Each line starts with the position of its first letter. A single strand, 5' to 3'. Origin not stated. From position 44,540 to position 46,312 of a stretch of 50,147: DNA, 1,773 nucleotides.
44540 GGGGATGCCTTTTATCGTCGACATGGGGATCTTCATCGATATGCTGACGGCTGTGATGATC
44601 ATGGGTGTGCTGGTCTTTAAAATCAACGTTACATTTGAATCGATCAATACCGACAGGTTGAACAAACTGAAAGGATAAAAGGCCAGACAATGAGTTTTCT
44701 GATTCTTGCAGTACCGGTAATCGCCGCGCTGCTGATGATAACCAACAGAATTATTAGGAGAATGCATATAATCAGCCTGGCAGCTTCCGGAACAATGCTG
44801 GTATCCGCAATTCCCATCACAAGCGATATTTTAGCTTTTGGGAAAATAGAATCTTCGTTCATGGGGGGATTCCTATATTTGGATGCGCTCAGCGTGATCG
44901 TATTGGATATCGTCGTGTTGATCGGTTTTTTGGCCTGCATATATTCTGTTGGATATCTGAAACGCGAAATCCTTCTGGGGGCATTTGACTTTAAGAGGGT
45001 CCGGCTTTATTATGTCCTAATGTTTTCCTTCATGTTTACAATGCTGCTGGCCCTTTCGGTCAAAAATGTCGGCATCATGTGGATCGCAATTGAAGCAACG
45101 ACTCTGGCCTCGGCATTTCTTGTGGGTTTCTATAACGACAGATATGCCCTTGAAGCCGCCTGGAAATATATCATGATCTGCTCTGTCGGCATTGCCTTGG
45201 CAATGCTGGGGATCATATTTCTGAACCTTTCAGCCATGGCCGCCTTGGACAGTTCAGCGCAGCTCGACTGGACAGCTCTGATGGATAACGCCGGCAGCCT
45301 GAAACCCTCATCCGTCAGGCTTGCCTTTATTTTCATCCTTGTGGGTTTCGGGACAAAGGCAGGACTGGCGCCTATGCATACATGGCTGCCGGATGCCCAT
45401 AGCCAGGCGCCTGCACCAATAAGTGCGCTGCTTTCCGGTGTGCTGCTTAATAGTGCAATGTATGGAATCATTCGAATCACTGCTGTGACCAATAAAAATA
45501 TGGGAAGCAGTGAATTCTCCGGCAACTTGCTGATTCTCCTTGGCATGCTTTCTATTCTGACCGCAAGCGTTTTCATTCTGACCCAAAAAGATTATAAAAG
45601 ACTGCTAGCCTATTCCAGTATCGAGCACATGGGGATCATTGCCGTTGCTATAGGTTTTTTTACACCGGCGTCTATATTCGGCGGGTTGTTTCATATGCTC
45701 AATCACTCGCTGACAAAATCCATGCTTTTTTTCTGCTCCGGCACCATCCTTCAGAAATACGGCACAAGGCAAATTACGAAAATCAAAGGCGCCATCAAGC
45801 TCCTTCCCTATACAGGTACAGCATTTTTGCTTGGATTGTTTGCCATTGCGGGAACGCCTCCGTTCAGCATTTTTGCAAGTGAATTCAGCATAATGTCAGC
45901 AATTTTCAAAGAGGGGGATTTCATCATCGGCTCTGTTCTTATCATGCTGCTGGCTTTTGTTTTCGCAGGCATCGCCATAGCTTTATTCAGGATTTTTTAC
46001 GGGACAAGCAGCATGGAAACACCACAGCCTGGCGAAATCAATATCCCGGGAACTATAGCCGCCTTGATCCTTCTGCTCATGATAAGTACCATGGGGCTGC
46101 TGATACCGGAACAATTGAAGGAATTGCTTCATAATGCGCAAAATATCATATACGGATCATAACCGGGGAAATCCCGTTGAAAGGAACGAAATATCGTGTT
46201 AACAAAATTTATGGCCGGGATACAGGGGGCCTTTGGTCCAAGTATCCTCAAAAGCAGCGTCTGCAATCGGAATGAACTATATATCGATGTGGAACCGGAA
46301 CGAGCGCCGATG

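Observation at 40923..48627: Self-contained six-gene Hyf/Ech-like membrane complex that cannot be a [NiFe] hydrogenase (Ehr-type complex, function unknown)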

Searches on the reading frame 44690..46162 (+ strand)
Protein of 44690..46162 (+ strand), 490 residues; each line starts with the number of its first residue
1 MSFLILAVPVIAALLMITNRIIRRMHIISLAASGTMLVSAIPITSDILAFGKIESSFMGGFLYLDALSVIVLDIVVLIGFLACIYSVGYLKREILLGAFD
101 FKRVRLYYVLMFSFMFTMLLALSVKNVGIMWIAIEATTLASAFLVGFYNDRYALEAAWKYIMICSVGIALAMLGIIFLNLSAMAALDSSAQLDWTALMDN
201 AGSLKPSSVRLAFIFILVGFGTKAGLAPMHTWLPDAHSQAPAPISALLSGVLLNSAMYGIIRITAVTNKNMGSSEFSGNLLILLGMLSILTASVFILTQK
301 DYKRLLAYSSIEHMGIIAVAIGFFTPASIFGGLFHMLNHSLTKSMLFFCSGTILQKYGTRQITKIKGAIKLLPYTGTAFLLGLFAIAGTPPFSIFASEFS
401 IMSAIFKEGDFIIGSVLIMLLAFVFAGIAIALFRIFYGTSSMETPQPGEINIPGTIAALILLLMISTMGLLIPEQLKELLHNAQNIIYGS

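Call 3: search_protein_families(library=pfam, proteins=[window:44690-46162:+], max_evalue=0.01)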
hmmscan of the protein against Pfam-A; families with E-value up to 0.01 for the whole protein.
window:44690-46162:+ (490 aa): 2 families
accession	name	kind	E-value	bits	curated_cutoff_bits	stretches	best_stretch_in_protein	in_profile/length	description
PF00361.26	Proton_antipo_M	-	1.6e-53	182.3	21.5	1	126-413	3-283/294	NADH:quinone oxidoreductase/Mrp antiporter, TM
PF00662.26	Proton_antipo_N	-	3e-06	27.5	24.5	1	62-93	13-44/51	NADH-Ubiquinone oxidoreductase (complex I), chain 5 N-terminus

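Call 4: search_protein_families(library=ncbifam, proteins=[window:44690-46162:+], max_evalue=0.01)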
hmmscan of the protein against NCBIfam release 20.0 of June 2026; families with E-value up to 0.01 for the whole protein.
window:44690-46162:+ (490 aa): 73 families (the best 25 are shown)
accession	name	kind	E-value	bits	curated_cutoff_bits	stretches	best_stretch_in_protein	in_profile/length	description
NF005044.0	PRK06458.1-4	equivalog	4.3e-140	468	610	1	3-488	8-495/531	hydrogenase 4 subunit F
NF005045.0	PRK06458.1-5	equivalog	1.8e-118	396.6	543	1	3-488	5-483/484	hydrogenase 4 subunit F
NF005041.0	PRK06458.1-1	equivalog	1.6e-111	373.9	951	1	5-488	10-495/526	hydrogenase 4 subunit F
NF005043.0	PRK06458.1-3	equivalog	8.6e-107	358.1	533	1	4-485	11-480/483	hydrogenase 4 subunit F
NF006427.0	PRK08676.1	equivalog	1.3e-91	308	511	1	7-482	5-478/486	hydrogenase membrane subunit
NF005042.0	PRK06458.1-2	equivalog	1.4e-76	258.4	437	1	3-464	6-430/439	hydrogenase 4 subunit F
NF005086.0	PRK06521.1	equivalog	3.8e-67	227.2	667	1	4-440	14-454/669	hydrogenase 4 subunit B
TIGR01972.1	NDH_I_M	subfamily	3.2e-60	204.2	263.8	1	5-484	4-479/486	NADH-quinone oxidoreductase subunit M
NF006418.0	PRK08667.1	equivalog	9.4e-53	179.7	794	1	13-439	20-447/644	hydrogenase membrane subunit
NF005097.0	PRK06525.1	equivalog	1.8e-51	175.3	430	1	6-466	9-471/480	hydrogenase 4 subunit D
NF006241.0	PRK08377.1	equivalog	4.6e-51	174.4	645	1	4-486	7-476/494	NADH dehydrogenase subunit N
NF006240.0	PRK08376.1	subfamily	1.1e-49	169.7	662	1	61-482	85-502/521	putative monovalent cation/H+ antiporter subunit D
NF006419.0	PRK08668.1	equivalog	2e-46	159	617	1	4-482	7-476/613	NADH dehydrogenase subunit M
NF009305.0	PRK12662.1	equivalog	3.2e-45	154.8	700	1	5-426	9-425/492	putative monovalent cation/H+ antiporter subunit D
NF005818.0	PRK07691.1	equivalog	3.6e-44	151.6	586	1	4-486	8-482/496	Na+/H+ antiporter subunit D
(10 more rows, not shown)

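Call 24: search_solved_structures(query=window:44690-46162:+, max_evalue=1e-10, show_alignments=1)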
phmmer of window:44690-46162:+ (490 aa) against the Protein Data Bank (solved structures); distinct sequences matched with E-value up to 1e-10: 88 (the best 60 are shown).
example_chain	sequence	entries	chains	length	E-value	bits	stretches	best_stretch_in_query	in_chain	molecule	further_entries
6cfw_H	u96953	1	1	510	9.2e-40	140.6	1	64-476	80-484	Monovalent cation/H+ antiporter subunit D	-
6u8y_H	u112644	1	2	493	3.1e-36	128.9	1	4-465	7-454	NADH dehydrogenase subunit N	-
6u8y_X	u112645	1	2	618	5.3e-32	115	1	127-470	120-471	NADH dehydrogenase subunit M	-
6hum_F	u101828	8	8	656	5.7e-32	114.9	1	60-439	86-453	NADH dehydrogenase subunit 5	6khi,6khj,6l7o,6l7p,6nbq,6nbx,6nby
7z0s_C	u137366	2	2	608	7.3e-31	111.2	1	169-468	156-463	Formate hydrogenlyase subunit 3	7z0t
7qru_A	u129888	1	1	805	1.4e-28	103.7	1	61-437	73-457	Na+/H+ antiporter subunit A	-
6tjv_D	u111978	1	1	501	9.8e-28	100.9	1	3-469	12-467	NADH dehydrogenase subunit 4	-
8qby_M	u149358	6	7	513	4.1e-27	98.9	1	104-413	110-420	NADH dehydrogenase subunit M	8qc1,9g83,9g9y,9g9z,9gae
8qby_L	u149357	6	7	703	6.2e-27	98.3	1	62-413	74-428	NADH dehydrogenase subunit L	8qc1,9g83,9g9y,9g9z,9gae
7qru_D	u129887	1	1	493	7.6e-27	98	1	17-462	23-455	Na+/H+ antiporter subunit D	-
4he8_L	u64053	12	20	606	1.4e-26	97.1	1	15-427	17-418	NADH-quinone oxidoreductase subunit 12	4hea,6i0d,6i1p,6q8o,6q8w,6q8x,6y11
6hum_D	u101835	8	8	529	1.4e-26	97.1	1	85-470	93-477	NAD(P)H-quinone oxidoreductase chain 4 1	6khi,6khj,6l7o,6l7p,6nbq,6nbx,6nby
7tgh_4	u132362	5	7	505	5.2e-25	91.9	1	68-441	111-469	NADH-ubiquinone oxidoreductase chain 4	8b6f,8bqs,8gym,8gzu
7eu3_D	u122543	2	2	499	9.3e-25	91.1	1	82-469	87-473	NAD(P)H-quinone oxidoreductase chain 4, chloroplastic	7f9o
7d3u_A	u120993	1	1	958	4.4e-24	88.9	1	62-436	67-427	Monovalent Na+/H+ antiporter subunit A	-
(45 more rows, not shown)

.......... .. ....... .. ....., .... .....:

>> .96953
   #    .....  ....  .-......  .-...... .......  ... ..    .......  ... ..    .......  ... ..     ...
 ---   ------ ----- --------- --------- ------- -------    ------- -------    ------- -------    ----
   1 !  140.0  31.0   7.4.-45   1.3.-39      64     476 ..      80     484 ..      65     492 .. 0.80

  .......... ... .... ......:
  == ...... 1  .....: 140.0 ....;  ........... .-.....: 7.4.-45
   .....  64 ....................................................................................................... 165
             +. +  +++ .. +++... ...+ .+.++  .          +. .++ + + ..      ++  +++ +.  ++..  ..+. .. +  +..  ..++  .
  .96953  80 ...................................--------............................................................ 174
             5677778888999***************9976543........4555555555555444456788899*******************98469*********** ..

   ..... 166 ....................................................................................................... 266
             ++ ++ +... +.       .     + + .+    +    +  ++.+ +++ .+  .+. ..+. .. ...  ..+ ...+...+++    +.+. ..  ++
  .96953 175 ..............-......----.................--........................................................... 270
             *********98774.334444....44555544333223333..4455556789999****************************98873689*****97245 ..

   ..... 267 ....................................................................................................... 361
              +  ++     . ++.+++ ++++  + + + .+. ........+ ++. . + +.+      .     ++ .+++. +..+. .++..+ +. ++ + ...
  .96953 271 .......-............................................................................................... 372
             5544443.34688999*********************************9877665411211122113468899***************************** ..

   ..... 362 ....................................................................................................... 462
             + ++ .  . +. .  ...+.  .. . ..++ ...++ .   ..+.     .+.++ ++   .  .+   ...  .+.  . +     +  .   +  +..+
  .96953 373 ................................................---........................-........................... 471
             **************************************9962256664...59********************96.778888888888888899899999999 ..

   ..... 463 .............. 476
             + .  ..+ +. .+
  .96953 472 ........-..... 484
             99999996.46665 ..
